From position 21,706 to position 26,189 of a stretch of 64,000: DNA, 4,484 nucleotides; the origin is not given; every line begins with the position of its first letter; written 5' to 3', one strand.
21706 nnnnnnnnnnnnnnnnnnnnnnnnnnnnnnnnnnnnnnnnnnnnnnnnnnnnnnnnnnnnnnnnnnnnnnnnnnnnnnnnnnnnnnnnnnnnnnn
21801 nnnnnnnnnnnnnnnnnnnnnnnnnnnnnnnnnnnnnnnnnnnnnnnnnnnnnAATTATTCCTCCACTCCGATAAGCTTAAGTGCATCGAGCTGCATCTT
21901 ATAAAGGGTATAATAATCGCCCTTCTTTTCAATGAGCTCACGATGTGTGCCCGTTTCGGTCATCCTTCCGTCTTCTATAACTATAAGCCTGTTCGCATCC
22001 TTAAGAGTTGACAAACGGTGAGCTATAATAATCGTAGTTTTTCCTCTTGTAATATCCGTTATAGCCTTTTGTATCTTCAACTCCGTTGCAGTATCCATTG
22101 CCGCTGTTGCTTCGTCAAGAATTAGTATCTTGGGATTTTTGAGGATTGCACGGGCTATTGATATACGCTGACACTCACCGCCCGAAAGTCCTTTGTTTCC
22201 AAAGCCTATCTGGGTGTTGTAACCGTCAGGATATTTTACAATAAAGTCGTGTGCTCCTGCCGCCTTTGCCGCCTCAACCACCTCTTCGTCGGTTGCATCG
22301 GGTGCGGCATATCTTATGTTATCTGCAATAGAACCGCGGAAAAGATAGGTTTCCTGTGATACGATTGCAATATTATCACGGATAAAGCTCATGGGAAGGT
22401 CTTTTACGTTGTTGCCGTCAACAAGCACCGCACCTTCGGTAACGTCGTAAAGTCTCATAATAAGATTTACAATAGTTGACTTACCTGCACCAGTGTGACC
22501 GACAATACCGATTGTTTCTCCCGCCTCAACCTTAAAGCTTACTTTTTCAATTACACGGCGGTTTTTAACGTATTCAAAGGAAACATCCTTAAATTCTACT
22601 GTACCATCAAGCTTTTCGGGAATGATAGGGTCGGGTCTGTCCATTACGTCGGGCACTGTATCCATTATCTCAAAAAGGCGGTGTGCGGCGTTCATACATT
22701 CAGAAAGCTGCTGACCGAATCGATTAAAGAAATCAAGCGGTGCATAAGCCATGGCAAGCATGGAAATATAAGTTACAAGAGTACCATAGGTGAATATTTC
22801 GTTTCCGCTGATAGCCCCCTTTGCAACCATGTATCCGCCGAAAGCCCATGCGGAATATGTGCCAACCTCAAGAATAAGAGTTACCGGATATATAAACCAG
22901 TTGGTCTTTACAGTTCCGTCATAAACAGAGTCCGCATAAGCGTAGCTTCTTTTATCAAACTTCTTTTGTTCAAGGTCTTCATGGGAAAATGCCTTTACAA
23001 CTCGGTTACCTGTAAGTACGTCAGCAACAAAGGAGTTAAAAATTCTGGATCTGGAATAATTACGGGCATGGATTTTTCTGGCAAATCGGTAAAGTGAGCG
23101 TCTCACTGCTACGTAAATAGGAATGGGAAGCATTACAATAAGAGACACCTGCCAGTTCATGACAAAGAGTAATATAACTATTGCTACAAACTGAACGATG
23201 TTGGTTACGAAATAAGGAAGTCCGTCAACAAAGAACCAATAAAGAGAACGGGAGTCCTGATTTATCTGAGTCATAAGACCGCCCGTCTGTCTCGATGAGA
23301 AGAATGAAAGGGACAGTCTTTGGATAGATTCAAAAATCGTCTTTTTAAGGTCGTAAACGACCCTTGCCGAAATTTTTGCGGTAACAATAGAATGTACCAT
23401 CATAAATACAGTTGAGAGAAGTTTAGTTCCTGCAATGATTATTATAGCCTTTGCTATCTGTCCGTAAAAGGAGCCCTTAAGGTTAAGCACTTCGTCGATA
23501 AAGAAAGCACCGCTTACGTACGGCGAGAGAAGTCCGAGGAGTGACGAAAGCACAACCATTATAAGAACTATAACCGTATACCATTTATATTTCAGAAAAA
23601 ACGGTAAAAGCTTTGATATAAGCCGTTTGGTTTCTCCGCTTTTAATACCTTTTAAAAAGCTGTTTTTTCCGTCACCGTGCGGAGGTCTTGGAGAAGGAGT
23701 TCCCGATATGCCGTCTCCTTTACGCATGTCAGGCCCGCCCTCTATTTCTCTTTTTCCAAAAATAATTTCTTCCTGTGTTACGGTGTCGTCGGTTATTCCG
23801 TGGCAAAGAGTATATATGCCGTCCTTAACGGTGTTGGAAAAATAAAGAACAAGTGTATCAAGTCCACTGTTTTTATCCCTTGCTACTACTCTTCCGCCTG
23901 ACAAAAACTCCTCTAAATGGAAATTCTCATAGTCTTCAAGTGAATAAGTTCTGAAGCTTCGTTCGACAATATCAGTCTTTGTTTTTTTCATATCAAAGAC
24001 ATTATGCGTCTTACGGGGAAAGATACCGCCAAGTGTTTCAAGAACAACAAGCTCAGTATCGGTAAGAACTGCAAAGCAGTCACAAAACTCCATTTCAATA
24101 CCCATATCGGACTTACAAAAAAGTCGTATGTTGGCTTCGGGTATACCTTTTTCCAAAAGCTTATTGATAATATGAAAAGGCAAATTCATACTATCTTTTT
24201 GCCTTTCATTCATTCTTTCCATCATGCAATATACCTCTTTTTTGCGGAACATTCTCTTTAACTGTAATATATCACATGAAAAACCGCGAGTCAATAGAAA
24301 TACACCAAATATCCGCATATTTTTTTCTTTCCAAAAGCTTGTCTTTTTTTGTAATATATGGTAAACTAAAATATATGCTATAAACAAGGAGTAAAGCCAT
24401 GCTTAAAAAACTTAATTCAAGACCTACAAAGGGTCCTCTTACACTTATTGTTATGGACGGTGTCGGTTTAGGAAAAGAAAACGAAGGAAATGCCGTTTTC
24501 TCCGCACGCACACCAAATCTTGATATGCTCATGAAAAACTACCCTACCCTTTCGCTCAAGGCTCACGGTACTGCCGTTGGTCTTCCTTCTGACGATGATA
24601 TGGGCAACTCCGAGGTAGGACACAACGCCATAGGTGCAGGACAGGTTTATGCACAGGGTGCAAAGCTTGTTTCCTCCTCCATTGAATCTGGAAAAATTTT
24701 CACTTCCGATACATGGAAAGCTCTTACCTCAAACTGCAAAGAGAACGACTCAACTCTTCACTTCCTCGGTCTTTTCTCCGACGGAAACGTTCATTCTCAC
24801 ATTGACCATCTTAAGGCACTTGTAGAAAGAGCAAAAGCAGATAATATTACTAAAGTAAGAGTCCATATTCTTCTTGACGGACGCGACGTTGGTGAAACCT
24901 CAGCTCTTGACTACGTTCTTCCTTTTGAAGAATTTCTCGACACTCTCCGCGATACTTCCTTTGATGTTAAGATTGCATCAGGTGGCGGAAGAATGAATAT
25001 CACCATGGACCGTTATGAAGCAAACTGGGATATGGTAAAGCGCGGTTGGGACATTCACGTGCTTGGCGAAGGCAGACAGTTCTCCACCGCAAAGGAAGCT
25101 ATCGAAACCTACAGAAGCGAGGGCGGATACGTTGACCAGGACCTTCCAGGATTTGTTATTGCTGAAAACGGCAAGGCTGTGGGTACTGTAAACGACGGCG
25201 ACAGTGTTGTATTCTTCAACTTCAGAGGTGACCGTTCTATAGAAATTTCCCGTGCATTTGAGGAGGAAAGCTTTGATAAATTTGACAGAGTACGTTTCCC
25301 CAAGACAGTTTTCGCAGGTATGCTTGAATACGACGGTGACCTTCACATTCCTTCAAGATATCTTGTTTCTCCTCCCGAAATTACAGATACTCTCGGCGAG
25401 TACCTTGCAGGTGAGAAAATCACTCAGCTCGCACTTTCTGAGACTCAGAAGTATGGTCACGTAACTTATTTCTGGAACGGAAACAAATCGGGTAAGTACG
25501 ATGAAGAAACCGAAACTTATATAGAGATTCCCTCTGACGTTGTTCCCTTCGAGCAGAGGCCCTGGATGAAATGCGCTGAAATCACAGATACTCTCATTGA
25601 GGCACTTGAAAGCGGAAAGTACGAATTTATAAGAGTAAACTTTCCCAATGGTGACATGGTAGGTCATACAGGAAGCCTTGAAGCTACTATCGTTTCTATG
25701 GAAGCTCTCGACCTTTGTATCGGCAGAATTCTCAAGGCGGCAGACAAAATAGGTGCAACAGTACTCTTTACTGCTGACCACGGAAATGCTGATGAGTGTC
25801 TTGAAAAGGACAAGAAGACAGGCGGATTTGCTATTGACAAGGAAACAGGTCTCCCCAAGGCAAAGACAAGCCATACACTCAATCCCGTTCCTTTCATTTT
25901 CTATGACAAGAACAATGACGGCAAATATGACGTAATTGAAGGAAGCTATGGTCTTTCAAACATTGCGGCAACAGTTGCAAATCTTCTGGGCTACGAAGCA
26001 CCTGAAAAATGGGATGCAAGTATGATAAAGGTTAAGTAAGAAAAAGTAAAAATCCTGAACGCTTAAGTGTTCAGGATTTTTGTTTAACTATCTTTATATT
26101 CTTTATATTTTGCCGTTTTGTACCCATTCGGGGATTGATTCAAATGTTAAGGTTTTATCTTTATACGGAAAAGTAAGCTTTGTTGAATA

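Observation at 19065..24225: ABC - DUF1854-like - ABC operon whose half-transporters both carry large N-terminal cytoplasmic domains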

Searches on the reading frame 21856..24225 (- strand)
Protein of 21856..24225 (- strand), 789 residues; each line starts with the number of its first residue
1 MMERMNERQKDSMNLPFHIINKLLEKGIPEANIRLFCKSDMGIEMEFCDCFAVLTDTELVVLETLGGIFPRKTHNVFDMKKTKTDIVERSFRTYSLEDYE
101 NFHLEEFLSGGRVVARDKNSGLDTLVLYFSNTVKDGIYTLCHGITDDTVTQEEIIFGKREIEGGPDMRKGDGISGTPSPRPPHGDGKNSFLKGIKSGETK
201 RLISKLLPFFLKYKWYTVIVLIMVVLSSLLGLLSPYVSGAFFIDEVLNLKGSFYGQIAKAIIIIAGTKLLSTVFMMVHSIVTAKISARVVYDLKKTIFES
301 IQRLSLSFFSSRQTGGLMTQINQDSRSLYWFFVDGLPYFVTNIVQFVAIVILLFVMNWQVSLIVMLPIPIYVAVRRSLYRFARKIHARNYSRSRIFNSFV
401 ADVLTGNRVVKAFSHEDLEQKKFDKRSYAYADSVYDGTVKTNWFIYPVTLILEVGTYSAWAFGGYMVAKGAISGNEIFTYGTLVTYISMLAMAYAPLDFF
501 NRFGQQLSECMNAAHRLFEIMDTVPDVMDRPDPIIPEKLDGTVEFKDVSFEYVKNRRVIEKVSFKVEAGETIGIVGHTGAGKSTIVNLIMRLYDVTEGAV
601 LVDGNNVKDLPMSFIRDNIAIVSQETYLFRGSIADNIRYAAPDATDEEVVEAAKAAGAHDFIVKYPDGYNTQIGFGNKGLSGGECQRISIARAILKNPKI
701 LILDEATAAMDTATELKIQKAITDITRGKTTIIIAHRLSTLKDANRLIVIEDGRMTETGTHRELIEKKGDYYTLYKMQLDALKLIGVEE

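Call 3: search_protein_families(library=pfam, proteins=[window:21856-24225:-], max_evalue=0.1)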
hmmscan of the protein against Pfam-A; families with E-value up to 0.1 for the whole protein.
window:21856-24225:- (789 aa): 12 families
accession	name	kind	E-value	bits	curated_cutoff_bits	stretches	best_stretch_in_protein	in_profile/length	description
PF00664.28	ABC_membrane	-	3.4e-33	115.9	28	1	218-489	2-272/274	ABC transporter transmembrane region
PF00005.33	ABC_tran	-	7.1e-33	114.5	25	1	560-708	2-137/137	ABC transporter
PF02463.25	SMC_N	-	6.9e-05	22.8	40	1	674-751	131-212/220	RecF/RecN/SMC N terminal domain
PF03193.22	RsgA_GTPase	-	0.005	17.1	30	1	553-591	91-128/174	RsgA GTPase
PF13555.12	AAA_29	-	0.015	15.4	27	1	561-589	14-42/61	P-loop containing region of AAA domain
PF01935.23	DUF87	-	0.019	15.5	23.2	1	572-591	26-45/220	Helicase HerA, central domain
PF13476.12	AAA_23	-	0.022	15.8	27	1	558-589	9-39/201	AAA domain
PF13401.12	AAA_22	-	0.036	14.8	27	0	574-708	10-95/130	AAA domain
PF01926.29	MMR_HSR1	-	0.044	14.3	21.9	0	571-591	1-21/113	50S ribosome-binding GTPase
PF09818.15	ABC_ATPase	-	0.067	12.6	23.2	0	657-714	136-192/283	P-loop domain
PF13191.12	AAA_16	-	0.074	14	32.6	0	570-612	25-64/167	AAA ATPase domain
PF06414.18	Zeta_toxin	-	0.091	12.6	22.3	0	574-609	21-56/199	Zeta toxin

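Call 4: search_protein_families(library=ncbifam, proteins=[window:21856-24225:-], max_evalue=0.1)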
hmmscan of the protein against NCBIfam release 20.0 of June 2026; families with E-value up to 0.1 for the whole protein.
window:21856-24225:- (789 aa): 201 families (the best 25 are shown)
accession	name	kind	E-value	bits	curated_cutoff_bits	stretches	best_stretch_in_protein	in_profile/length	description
NF052233.1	CphA_assoc_ABC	equivalog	7.1e-146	487.6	880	1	201-780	170-745/766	cyanophycin metabolism-associated ABC transporter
TIGR02203.1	MsbA_lipidA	equivalog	1.2e-119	400.4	602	1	227-780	31-571/572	lipid A export permease/ATP-binding protein MsbA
TIGR02204.1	MsbA_rel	hypoth_equivalog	1.8e-118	396.7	780.4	1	201-779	4-576/576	ABC transporter, permease/ATP-binding protein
NF010178.0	PRK13657.1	equivalog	2.5e-113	379.6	733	1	206-778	10-570/588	glucan ABC transporter ATP-binding protein/ permease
NF045513.1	HepA_fam_ABC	equivalog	2.3e-111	373.2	725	1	219-778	54-609/610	heterocyst formation ABC transporter subunit HepA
TIGR00958.1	3a01208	subfamily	2.3e-109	366.7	874.6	1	197-774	143-710/711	antigen peptide transporter 2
TIGR01846.1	type_I_sec_HlyB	subfamily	6.1e-107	358.6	725.55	1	203-779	127-693/694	type I secretion system permease/ATPase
NF008381.0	PRK11176.1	equivalog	4.6e-105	352.2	867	1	201-780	11-581/582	lipid A ABC transporter ATP-binding protein/permease MsbA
TIGR03796.1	NHLM_micro_ABC1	equivalog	3.5e-94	316.4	853.3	1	196-774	135-708/710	NHLP family bacteriocin export ABC transporter peptidase/permease/ATPase subunit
TIGR03375.1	type_I_sec_LssB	subfamily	8.4e-90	302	693.1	1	270-767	201-691/696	type I secretion system permease/ATPase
TIGR01192.1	chvA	subfamily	1.3e-88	298.1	585.4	1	207-777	11-569/585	glucan export ABC transporter ATP-binding protein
NF008055.0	PRK10789.1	equivalog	5.6e-86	289.2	845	1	201-778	2-571/590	SmdA family multidrug ABC transporter permease/ATP-binding protein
TIGR03797.1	NHLM_micro_ABC2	equivalog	1e-81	275.5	709.4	1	206-778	126-685/686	NHLP bacteriocin export ABC transporter permease/ATPase subunit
NF008056.1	PRK10790.1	equivalog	1.1e-81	275.1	746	1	203-781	11-578/584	SmdB family multidrug efflux ABC transporter permease/ATP-binding protein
TIGR02857.1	CydD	equivalog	3.3e-81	273.8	435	1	237-749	20-528/529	thiol reductant ABC exporter subunit CydD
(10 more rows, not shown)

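Call 70: search_protein_families(library=padloc, proteins=[window:21856-24225:-], max_evalue=0.01)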
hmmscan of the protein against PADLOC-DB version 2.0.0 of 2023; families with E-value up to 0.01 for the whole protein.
window:21856-24225:- (789 aa): 3 families
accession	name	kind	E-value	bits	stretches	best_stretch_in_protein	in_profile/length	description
PDLC04135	mad3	-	4.1e-30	103.6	2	679-771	263-363/374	mads_3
PDLC04140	mad8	-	1.3e-10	39.3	1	558-742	16-238/314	mads_8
PDLC02914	ATPase-Toprim_I-B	-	8.5e-06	23.2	1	678-744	183-251/443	-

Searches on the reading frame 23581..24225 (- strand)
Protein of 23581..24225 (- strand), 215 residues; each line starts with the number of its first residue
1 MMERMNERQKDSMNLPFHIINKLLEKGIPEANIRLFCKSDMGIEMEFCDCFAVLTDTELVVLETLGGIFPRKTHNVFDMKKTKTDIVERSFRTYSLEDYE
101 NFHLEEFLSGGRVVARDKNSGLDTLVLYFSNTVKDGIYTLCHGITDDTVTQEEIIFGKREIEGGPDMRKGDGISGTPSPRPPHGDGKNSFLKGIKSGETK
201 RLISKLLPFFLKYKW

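Call 15: find_homologous_proteins(query=window:23581-24225:-, max_evalue=0.001)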
Query window:23581-24225:- (215 aa): 2 proteins with E <= 0.001 among 150 candidates.
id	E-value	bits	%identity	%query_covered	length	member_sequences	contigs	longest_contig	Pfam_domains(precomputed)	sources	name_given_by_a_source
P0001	3.3e-65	238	56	95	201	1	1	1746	-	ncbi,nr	ncbi:MAG: hypothetical protein IIV81_02515, partial [Clostridia bacterium]|nr:hypothetical protein [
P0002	4.5e-30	123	63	44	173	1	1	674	-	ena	-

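Call 24: search_protein_representatives(protein=window:23581-24225:-)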
Query: 215 residues. Proteins with E-value up to 0.001 (for the whole library): 20; up to 1e-10: 4; up to 1e-30: 3. The best 20 are listed.
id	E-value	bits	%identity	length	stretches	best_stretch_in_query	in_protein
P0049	1.2e-107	374.6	81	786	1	1-215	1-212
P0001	1.0e-65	237.5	57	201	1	3-204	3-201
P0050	3.0e-55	203.4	56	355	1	9-214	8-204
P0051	4.6e-23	98.1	64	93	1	16-92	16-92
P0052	1.3e-09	54.2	31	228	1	15-142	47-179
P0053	3.2e-09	52.9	34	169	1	15-151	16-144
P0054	1.0e-06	44.7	43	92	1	5-72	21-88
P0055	1.7e-06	44.0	37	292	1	15-120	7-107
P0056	1.0e-05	41.4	29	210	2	16-146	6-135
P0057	1.1e-05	41.3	29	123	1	15-117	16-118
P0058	2.2e-05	40.3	29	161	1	13-141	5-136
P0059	2.2e-05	40.3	30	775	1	23-136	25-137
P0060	4.4e-05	39.4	29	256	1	19-134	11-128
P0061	1.1e-04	38.1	33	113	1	14-119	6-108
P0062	1.5e-04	37.6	26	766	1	24-214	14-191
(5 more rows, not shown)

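Call 48: predict_structure(alignment_id=A4)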
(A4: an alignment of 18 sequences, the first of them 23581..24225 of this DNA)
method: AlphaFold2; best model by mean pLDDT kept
length: 215 residues; sequences in the alignment: 18
mean_pLDDT: 80.4   pTM: 0.69
mean pLDDT of the five models: 80.4, 79.9, 79.8, 79.7, 78.7
residues with pLDDT >= 90: 113; 70-90: 43; 50-70: 26; < 50: 33
segments of 3 or more residues with pLDDT < 50: 164-191
pLDDT, mean of each block of 10 residues (from residue 1): 62 86 97 96 95 98 92 80 91 98 94 98 97 92 93 72 46 37 41 60 76 52
secondary structure, 60 per line:
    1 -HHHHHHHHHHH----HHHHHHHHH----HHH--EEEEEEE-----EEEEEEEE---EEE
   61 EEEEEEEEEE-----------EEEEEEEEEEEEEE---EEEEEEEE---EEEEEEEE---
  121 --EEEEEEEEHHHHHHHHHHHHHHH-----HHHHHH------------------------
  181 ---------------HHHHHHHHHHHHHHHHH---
elements in order: H2-12 H17-25 E35-41 E47-54 E58-70 E82-95 E99-106 E110-117 E123-130 H131-145 H151-156 H196-212

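Call 50: fold_search(model_id=the predicted structure, library=pdb)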
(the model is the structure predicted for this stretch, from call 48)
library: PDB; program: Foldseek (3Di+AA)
matches with E <= 10: 954; with E <= 0.001: 0
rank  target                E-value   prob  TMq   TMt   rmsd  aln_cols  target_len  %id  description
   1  6jm5_B                1.0e-02  0.99  0.31  0.49   7.8       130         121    8  Crystal structure of TBC1D23 C terminal domain (released 2019-10-16)
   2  6jm5_A                1.0e-02  0.99  0.32  0.49   7.2       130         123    9  Crystal structure of TBC1D23 C terminal domain (released 2019-10-16)
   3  8qqf_A                1.3e-02  0.99  0.32  0.50   7.0       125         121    9  TBC1D23 PH domain complexed with STX16 TLY motif (released 2024-04-10)
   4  8qqf_C                1.3e-02  0.99  0.32  0.51   6.9       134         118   13  TBC1D23 PH domain complexed with STX16 TLY motif (released 2024-04-10)
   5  5he2_A                2.9e-02  0.97  0.30  0.12   8.2       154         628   10  Bovine GRK2 in complex with Gbetagamma subunits and CCG224406 (released 2016-05-11)
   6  1foe_E                3.2e-02  0.97  0.34  0.22   8.2       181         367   10  CRYSTAL STRUCTURE OF RAC1 IN COMPLEX WITH THE GUANINE NUCLEOTIDE EXCHANGE REGION OF TIAM1 (released 2001-01-17)
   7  5ukk_A                3.2e-02  0.95  0.30  0.13   9.8       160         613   11  Human GRK2 in complex with human G-beta-gamma subunits and CCG211998 (14ak) (released 2017-04-05)
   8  4pnk_A                3.8e-02  0.95  0.30  0.13   9.2       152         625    9  G protein-coupled receptor kinase 2 in complex with GSK180736A (released 2014-10-08)
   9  6u7c_A                4.0e-02  0.90  0.26  0.11   8.4       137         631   10  Human GRK2 in complex with Gbetagamma subunits and CCG258747 (released 2020-04-15)
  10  3u12_A                4.4e-02  0.93  0.28  0.47   7.8       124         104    7  The pleckstrin homology (PH) domain of USP37 (released 2011-11-09)
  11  4mk0_A                4.7e-02  0.96  0.31  0.12   8.8       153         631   10  Crystal structure of G protein-coupled receptor kinase 2 in complex with a a rationally designed paroxetine derivative (released 2014-01-22)
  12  5umr                  4.7e-02  0.93  0.24  0.43   8.3       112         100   10  Crystal structure of N-terminal domain of human FACT complex subunit SSRP1 (released 2018-01-31)
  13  4tyz_A                4.9e-02  1.00  0.36  0.63   5.9       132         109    7  Crystal structure of the C-terminal domain of an unknown protein from Leishmania infantum (released 2014-08-06)
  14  1foe_C                4.9e-02  0.98  0.31  0.19   6.6       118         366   10  CRYSTAL STRUCTURE OF RAC1 IN COMPLEX WITH THE GUANINE NUCLEOTIDE EXCHANGE REGION OF TIAM1 (released 2001-01-17)
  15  7lc1_B                4.9e-02  0.96  0.31  0.31  11.0       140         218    6  Crystal Structure of KRAS4b (GMPPNP-bound) in complex with the RBD-PH domains of SIN1 (released 2021-08-04)
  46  3b77_F                2.1e-01  0.57  0.22  0.25   9.7       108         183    7  Crystal structure of a ph domain containing bacterial protein (exig_2160) from exiguobacterium sibiricum 255-15 at 2.4 (released 2007-11-13)
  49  3b77_B                2.2e-01  0.66  0.23  0.26   9.6       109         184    8  Crystal structure of a ph domain containing bacterial protein (exig_2160) from exiguobacterium sibiricum 255-15 at 2.4 (released 2007-11-13)
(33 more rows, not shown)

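Call 55: search_protein_families(library=pfam, alignment_id=A4, max_evalue=1)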
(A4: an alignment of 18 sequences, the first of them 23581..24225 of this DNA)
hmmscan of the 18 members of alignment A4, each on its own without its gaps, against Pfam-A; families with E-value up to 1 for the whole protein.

A. member 1, window:23581-24225:- (215 aa): 0 families

B. families by the number of members that match (of 18 scanned): 17 families
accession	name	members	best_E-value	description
PF13248.11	Zn_ribbon_3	2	0.0016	zinc-ribbon domain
PF01155.25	HypA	2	0.0034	Hydrogenase/urease nickel incorporation, metallochaperone, hypA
PF12773.13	DZR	2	0.0071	Double zinc ribbon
PF23475.1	zf-Tbcl_FmdE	2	0.014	FmdE treble clef zinc finger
PF13240.11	Zn_Ribbon_1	2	0.056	zinc-ribbon domain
PF00664.28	ABC_membrane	1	4.7e-11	ABC transporter transmembrane region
PF24460.1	DUF7575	1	0.012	Domain of unknown function (DUF7575)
PF14354.12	Lar_restr_allev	1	0.022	Restriction alleviation protein Lar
PF12701.13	LSM14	1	0.022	Scd6-like Sm domain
PF18912.6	DZR_2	1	0.05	Double zinc ribbon domain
PF14803.11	Zn_ribbon_Nudix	1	0.055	Nudix N-terminal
PF01783.29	Ribosomal_L32p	1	0.085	Ribosomal L32p protein family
PF08274.17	Zn_Ribbon_YjdM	1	0.1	PhnA Zinc-Ribbon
PF17787.7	PH_14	1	0.2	PH domain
PF14369.11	Zn_ribbon_19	1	0.21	zinc-ribbon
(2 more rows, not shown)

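Call 70: search_protein_families(library=padloc, proteins=[window:23581-24225:-], max_evalue=0.01)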
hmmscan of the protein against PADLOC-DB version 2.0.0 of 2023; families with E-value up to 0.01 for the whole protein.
window:23581-24225:- (215 aa): 0 families

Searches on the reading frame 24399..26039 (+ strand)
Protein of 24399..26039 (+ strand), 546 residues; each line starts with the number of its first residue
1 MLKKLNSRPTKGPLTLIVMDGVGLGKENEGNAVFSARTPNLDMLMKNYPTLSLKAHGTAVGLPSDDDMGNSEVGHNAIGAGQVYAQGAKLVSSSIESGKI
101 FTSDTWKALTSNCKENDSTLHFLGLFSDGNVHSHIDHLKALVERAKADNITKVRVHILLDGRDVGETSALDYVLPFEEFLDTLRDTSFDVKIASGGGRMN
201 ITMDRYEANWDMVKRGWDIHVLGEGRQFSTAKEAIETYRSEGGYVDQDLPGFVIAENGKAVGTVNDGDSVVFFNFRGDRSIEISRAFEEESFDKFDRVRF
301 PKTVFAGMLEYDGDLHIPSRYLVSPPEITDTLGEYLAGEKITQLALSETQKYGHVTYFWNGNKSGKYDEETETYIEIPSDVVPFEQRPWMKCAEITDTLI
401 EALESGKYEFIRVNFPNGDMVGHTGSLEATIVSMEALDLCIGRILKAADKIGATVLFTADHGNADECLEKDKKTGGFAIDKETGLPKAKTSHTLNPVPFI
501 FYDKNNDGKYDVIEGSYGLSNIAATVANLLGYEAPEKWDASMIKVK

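Call 51: search_protein_families(library=ncbifam, proteins=[window:24399-26039:+], max_evalue=0.00001)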
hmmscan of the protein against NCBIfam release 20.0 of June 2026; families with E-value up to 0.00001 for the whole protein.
window:24399-26039:+ (546 aa): 5 families
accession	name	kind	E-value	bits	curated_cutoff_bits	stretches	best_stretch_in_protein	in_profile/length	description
TIGR01307.1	pgm_bpd_ind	equivalog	2.4e-133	445.3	330.65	1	14-540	3-500/504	2,3-bisphosphoglycerate-independent phosphoglycerate mutase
NF003897.0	PRK05434.1-5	equivalog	2e-113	379.6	862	1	10-538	4-505/514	2,3-bisphosphoglycerate-independent phosphoglycerate mutase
TIGR00306.2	apgM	subfamily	5e-08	32.3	320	0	397-461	281-347/403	2,3-bisphosphoglycerate-independent phosphoglycerate mutase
NF003104.0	PRK04024.1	equivalog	1.3e-06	27.5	489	0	392-462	280-348/412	2,3-bisphosphoglycerate-independent phosphoglycerate mutase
NF009049.0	PRK12383.1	equivalog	7.6e-06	25.1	254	0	390-464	269-342/408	phosphopentomutase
